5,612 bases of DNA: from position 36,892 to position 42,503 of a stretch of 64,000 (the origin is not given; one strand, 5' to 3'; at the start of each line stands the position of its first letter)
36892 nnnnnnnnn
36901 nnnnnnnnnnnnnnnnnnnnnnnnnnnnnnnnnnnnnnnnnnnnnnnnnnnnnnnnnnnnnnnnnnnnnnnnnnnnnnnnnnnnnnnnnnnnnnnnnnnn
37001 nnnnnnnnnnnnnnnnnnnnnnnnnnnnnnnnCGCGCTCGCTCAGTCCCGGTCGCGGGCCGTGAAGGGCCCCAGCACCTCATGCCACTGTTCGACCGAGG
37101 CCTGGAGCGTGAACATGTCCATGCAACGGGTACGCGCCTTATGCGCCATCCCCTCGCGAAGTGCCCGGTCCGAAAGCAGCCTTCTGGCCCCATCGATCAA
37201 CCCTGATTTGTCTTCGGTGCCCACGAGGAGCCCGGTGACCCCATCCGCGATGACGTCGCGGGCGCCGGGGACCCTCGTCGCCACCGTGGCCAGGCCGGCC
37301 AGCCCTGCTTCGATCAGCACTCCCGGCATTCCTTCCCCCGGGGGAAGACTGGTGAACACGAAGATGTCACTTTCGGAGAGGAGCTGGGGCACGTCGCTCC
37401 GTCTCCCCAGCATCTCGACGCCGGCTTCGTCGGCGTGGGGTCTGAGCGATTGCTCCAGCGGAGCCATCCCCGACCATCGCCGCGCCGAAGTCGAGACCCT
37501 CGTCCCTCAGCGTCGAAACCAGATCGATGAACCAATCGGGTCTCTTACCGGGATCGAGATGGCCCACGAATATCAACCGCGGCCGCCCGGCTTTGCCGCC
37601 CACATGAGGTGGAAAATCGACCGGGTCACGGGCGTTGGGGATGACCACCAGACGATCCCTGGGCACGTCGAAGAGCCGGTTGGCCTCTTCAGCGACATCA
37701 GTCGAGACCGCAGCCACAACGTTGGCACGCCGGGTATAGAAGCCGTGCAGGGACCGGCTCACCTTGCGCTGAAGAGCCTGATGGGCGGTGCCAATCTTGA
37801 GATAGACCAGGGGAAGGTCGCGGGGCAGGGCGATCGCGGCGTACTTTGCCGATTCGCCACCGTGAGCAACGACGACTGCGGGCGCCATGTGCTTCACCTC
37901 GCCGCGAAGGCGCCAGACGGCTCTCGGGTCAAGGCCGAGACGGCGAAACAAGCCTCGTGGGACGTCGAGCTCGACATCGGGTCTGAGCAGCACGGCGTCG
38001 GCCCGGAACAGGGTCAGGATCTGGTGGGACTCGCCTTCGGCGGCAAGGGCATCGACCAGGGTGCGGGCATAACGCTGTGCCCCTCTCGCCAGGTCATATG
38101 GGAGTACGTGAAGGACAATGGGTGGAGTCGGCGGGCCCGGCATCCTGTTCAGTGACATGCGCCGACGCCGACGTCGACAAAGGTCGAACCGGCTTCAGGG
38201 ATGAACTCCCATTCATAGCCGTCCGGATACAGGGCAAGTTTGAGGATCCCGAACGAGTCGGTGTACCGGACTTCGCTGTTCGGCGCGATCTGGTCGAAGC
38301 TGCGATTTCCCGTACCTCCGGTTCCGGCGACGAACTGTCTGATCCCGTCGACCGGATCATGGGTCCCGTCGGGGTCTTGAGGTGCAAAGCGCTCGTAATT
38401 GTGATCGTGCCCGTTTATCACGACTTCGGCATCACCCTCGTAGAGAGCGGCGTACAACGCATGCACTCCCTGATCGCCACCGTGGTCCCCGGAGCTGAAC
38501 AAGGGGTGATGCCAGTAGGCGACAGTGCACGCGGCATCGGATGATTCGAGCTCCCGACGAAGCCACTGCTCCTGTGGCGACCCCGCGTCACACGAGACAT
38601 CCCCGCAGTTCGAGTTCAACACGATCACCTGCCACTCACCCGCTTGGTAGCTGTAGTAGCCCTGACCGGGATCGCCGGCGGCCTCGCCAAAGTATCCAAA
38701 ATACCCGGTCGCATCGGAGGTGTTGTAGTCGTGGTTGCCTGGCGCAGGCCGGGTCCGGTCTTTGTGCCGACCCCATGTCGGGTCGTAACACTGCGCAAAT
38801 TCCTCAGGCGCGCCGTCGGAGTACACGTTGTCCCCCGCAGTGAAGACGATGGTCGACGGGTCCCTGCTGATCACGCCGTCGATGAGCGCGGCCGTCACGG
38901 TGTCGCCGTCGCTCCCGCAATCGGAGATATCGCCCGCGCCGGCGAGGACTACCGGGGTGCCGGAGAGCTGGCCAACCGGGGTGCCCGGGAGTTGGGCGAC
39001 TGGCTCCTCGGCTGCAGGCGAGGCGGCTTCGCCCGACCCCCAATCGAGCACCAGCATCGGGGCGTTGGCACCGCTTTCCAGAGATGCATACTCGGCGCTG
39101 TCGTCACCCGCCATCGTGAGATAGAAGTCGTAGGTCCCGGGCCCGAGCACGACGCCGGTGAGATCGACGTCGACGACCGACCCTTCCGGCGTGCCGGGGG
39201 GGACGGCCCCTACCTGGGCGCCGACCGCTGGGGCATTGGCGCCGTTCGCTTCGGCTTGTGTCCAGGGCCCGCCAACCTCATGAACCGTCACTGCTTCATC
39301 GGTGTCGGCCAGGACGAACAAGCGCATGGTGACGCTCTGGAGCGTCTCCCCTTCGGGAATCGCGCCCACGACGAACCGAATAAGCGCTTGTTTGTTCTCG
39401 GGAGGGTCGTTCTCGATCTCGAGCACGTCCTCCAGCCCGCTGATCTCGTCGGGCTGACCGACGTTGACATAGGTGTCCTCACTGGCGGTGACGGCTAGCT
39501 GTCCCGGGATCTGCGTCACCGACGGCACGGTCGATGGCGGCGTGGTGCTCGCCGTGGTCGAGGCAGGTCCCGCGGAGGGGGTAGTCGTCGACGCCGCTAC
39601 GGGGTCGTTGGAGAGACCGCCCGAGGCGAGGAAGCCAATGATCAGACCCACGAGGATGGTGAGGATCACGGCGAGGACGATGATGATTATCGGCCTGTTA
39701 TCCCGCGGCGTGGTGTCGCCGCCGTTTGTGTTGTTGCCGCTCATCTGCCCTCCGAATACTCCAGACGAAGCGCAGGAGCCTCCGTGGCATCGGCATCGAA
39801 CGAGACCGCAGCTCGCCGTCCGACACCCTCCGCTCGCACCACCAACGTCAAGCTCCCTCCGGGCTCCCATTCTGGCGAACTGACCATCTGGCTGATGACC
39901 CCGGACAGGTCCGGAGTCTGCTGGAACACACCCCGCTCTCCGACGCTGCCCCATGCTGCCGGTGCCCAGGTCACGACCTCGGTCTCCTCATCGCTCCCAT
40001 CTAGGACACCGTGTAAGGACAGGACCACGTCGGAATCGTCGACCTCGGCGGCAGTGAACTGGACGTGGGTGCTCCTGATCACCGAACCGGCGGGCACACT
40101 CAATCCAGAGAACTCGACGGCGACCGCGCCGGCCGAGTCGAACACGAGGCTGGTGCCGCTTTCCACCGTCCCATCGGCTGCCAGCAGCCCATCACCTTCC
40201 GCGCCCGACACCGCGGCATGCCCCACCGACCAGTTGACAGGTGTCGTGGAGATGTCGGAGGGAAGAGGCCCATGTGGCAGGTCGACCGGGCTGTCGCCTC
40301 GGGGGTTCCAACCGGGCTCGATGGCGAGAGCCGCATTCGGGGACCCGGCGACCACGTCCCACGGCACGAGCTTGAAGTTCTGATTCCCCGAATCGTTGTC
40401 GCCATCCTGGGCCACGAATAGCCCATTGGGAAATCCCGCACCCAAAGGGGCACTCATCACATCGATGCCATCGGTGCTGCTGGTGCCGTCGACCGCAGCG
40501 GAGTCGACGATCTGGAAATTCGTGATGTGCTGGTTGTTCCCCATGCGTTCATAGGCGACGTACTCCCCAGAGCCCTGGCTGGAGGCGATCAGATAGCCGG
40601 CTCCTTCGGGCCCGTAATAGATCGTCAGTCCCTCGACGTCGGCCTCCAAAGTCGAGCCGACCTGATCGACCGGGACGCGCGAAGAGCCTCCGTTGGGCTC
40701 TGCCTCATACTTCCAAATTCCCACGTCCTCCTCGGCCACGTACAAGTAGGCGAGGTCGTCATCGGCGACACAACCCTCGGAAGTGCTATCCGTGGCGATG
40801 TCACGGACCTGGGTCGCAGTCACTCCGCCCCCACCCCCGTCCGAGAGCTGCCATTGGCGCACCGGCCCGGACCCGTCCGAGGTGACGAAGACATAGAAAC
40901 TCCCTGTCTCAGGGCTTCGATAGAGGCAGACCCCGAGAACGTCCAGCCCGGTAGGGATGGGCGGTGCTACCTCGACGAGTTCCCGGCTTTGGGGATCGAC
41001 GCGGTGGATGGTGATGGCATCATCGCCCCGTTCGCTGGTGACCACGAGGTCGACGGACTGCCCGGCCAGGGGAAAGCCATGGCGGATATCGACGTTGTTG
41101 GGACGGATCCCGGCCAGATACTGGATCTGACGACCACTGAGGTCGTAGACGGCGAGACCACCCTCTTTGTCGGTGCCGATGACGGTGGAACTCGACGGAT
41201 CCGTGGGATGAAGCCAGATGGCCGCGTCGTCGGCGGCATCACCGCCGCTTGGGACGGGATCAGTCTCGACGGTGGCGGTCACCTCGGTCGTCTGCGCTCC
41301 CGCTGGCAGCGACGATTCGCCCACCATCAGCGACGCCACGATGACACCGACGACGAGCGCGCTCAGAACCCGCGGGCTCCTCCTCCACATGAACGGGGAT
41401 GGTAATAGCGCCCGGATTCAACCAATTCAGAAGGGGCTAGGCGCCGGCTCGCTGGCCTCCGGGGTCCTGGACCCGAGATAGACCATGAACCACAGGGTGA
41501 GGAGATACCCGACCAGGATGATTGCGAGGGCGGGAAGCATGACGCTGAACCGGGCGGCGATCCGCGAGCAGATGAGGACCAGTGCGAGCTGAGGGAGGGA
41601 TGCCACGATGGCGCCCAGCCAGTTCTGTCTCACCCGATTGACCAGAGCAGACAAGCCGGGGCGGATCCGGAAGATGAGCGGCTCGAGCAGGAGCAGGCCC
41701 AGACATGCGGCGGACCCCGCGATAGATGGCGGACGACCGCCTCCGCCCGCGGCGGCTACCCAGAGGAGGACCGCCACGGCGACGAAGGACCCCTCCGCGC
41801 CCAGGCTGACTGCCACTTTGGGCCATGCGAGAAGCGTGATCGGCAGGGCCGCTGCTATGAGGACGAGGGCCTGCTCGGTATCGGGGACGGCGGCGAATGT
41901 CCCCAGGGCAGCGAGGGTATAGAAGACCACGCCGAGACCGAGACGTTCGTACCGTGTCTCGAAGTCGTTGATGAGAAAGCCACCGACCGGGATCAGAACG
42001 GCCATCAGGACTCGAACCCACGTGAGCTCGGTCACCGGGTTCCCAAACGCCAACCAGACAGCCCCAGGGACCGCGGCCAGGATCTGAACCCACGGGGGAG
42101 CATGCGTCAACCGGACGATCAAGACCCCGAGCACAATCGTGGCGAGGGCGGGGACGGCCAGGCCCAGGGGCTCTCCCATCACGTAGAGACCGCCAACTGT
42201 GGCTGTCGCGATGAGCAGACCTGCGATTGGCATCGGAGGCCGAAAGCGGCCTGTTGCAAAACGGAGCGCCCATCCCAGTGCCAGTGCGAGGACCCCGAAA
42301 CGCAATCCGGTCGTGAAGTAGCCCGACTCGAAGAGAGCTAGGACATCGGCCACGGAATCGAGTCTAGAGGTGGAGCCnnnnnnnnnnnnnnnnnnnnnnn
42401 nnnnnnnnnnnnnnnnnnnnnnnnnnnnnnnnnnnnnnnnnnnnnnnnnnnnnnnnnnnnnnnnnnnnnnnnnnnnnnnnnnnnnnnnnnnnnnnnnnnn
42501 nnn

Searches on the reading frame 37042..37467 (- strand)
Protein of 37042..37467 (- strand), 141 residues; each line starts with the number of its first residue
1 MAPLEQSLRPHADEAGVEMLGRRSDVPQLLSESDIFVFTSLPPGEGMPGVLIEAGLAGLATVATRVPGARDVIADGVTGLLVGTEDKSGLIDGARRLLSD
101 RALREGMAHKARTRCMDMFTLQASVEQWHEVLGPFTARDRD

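Call 33: search_protein_families(library=pfam, proteins=[window:37042-37467:-], max_evalue=0.001)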
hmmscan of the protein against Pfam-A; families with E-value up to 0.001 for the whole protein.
window:37042-37467:- (141 aa): 3 families
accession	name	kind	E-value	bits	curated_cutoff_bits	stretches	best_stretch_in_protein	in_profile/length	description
PF13692.12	Glyco_trans_1_4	-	2.5e-21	76.9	27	1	8-100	49-142/142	Glycosyl transferases group 1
PF00534.26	Glycos_transf_1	-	1e-19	71.2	26.4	1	15-113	73-171/172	Glycosyl transferases group 1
PF13524.12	Glyco_trans_1_2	-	3.4e-06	27.5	25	1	24-129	38-143/144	Glycosyl transferase-like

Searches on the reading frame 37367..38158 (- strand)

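Call 33: search_protein_families(library=pfam, proteins=[window:37367-38158:-], max_evalue=0.001)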
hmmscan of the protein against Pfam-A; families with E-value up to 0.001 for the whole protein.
window:37367-38158:- (263 aa): 2 families
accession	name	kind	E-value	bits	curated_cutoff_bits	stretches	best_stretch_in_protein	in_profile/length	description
PF13439.12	Glyco_transf_4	-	1.8e-17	64.3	28.5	1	25-178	2-167/170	Glycosyltransferase Family 4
PF13579.12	Glyco_trans_4_4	-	2.6e-15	57.5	29.7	1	26-175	2-157/158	Glycosyl transferase 4-like domain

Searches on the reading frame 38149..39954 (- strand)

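Call 10: search_protein_families(library=pfam, proteins=[window:38149-39954:-], max_evalue=0.01)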
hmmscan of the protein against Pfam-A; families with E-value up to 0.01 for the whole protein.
window:38149-39954:- (601 aa): 2 families
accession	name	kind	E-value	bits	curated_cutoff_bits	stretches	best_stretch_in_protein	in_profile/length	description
PF24517.2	CBM96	-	4.8e-16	59.4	26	1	155-303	5-162/164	Carbohydrate-binding module family 96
PF00149.33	Metallophos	-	3.4e-12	47.6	21.5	1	343-520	6-191/191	Calcineurin-like phosphoesterase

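Call 78: search_protein_families(library=ncbifam, proteins=[window:38149-39954:-], max_evalue=0.00001)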
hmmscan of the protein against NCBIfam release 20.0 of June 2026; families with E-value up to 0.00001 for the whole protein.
window:38149-39954:- (601 aa): 1 family
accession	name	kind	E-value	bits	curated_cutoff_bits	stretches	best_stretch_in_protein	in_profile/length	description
NF033679.1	DNRLRE_dom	domain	5.4e-13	49.3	34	1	159-303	1-163/164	DNRLRE domain-containing protein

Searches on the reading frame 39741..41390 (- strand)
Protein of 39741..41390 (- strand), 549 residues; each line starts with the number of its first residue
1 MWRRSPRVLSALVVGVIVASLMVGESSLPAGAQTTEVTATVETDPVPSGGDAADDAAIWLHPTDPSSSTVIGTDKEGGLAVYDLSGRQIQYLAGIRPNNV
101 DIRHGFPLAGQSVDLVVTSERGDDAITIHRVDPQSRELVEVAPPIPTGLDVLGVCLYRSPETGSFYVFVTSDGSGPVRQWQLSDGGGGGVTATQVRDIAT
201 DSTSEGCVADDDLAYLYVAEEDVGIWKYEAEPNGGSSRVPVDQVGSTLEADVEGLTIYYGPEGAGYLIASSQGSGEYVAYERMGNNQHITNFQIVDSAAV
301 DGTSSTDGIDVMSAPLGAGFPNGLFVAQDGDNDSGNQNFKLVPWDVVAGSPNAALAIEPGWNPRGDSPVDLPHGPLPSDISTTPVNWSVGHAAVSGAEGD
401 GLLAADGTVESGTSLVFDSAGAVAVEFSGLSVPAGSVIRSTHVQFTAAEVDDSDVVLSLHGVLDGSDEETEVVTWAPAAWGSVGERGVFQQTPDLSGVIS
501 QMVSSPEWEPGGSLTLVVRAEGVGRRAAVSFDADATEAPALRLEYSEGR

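Call 10: search_protein_families(library=pfam, proteins=[window:39741-41390:-], max_evalue=0.01)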
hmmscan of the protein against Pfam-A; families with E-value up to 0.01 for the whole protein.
window:39741-41390:- (549 aa): 1 family
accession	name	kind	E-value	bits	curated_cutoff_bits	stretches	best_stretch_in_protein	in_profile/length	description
PF02333.21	Phytase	-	7.9e-104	348.1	21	1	8-364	4-370/375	Phytase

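Call 78: search_protein_families(library=ncbifam, proteins=[window:39741-41390:-], max_evalue=0.00001)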
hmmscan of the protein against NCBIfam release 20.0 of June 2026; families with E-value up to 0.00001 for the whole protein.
window:39741-41390:- (549 aa): 1 family
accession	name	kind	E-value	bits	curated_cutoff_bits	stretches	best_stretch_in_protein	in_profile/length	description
NF045638.1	Mrt_dep_phytase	exception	7.7e-81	272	440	1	21-360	9-356/430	myxosortase-dependent phytase-like phosphatase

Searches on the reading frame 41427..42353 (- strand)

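Call 10: search_protein_families(library=pfam, proteins=[window:41427-42353:-], max_evalue=0.01)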
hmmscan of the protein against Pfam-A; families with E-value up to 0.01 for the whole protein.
window:41427-42353:- (308 aa): 0 families

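Call 13: search_protein_families(library=ncbifam, proteins=[window:41427-42353:-], max_evalue=1)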
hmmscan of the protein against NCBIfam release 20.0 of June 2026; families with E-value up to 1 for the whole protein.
window:41427-42353:- (308 aa): 1 family
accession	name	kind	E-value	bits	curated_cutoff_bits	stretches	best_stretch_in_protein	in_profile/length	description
TIGR03492.1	TIGR03492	hypoth_equivalog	0.13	10.9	219.2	1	117-177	51-110/396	lipid-A-disaccharide synthase-related protein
